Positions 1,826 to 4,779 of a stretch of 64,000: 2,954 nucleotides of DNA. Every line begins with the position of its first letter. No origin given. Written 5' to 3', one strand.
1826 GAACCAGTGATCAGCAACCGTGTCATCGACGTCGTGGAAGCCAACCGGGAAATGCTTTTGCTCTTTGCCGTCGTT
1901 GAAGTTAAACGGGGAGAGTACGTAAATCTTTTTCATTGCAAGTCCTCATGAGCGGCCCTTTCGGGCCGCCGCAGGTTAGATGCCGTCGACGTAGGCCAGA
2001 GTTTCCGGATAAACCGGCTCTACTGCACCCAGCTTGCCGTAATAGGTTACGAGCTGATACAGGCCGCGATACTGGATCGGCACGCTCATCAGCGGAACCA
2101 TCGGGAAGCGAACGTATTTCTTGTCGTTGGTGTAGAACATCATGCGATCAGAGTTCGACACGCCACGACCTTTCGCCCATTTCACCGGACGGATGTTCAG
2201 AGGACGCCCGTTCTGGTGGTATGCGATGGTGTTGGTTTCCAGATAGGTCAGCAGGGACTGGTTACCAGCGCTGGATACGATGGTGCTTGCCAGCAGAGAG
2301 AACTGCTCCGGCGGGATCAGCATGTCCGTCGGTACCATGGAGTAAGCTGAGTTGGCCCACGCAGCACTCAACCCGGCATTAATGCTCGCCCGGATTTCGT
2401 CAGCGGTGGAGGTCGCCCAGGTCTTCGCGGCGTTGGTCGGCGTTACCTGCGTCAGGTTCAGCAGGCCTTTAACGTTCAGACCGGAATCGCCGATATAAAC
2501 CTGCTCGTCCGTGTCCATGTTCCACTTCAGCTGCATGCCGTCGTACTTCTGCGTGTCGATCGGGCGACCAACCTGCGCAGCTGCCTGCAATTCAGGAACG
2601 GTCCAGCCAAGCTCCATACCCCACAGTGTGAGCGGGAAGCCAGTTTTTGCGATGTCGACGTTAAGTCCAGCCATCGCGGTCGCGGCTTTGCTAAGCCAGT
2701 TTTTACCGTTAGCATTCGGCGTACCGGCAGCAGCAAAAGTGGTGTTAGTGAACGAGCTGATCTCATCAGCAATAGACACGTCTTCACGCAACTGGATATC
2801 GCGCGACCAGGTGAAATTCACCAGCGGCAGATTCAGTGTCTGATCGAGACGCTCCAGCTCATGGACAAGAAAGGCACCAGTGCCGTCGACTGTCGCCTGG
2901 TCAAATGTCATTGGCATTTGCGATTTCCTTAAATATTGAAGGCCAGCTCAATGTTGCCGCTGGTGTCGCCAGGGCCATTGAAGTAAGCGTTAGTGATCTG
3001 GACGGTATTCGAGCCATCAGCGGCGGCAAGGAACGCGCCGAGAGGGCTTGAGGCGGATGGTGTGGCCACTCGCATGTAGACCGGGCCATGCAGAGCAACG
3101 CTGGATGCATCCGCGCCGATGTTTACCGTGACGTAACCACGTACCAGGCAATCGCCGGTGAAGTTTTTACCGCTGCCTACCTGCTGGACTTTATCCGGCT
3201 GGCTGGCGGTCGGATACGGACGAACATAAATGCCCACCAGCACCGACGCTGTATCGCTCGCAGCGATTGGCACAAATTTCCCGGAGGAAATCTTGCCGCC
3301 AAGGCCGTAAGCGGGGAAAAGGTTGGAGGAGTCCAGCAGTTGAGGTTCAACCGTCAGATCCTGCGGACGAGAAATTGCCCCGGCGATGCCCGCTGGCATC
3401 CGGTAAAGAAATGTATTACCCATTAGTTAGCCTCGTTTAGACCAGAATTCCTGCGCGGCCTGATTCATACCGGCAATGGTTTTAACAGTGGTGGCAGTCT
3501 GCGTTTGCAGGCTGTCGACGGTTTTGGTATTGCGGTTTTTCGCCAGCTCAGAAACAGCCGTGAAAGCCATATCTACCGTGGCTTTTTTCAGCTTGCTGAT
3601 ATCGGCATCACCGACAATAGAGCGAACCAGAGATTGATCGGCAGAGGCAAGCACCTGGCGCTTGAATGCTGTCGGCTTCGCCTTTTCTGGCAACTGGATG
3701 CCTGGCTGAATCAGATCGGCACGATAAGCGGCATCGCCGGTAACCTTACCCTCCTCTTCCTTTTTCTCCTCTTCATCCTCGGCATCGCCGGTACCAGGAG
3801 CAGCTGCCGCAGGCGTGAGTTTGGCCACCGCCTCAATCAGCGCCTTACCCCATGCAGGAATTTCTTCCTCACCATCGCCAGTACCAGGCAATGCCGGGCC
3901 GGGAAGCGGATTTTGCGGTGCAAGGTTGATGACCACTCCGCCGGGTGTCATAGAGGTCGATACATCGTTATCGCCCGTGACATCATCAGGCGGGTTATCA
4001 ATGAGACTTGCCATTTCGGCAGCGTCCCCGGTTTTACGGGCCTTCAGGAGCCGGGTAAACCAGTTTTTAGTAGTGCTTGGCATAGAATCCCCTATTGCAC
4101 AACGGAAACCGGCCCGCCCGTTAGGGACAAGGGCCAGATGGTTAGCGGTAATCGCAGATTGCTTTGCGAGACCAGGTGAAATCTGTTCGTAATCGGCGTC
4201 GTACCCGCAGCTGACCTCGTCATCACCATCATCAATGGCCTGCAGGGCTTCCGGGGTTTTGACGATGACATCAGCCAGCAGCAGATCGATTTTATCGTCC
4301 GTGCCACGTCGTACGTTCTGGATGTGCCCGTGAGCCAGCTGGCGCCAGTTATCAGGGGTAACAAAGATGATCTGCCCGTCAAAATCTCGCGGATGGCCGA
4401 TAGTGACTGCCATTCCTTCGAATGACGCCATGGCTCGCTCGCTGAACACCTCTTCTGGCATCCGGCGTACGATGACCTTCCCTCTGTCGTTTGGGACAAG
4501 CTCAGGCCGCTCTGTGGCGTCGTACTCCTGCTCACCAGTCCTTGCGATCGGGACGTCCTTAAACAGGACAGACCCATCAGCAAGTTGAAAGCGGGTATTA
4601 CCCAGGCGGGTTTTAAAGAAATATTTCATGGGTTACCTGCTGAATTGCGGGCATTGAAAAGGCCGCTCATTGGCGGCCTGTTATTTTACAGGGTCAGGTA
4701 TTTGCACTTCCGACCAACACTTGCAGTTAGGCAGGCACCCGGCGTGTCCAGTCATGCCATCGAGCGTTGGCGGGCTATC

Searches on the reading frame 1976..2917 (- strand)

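Call 57: search_protein_families(library=phrogs, max_evalue=1e-8, proteins=[window:1976-2917:-])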
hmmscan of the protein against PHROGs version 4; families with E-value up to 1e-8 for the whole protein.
window:1976-2917:- (313 aa): 1 family
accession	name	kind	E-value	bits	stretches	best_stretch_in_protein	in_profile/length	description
phrog_264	-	head and packaging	1.9e-92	310.7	1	2-313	16-321/321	major head protein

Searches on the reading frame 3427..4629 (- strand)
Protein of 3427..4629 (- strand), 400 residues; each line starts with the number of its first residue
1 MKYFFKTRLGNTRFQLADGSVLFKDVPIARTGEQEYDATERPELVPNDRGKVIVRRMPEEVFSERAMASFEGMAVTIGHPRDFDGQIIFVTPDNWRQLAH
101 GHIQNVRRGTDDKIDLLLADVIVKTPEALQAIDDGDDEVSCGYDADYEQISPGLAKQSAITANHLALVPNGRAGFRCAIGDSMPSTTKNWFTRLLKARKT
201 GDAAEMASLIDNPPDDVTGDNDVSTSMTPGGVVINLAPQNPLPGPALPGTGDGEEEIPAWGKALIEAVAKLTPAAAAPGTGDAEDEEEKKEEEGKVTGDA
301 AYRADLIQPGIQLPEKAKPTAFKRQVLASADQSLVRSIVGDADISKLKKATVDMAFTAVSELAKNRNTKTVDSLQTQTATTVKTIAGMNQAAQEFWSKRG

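Call 57: search_protein_families(library=phrogs, max_evalue=1e-8, proteins=[window:3427-4629:-])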
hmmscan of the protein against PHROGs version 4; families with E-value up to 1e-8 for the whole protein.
window:3427-4629:- (400 aa): 4 families
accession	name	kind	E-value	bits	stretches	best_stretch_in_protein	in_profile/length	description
phrog_1961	-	unknown function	2e-155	519.1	1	1-400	1-416/417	-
phrog_530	-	head and packaging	2.1e-47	163.1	1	1-380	19-360/390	head maturation protease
phrog_16985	-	unknown function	2e-40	140.3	1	1-185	1-178/436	-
phrog_12864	-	head and packaging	2.2e-40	140.1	1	1-218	28-255/468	head maturation protease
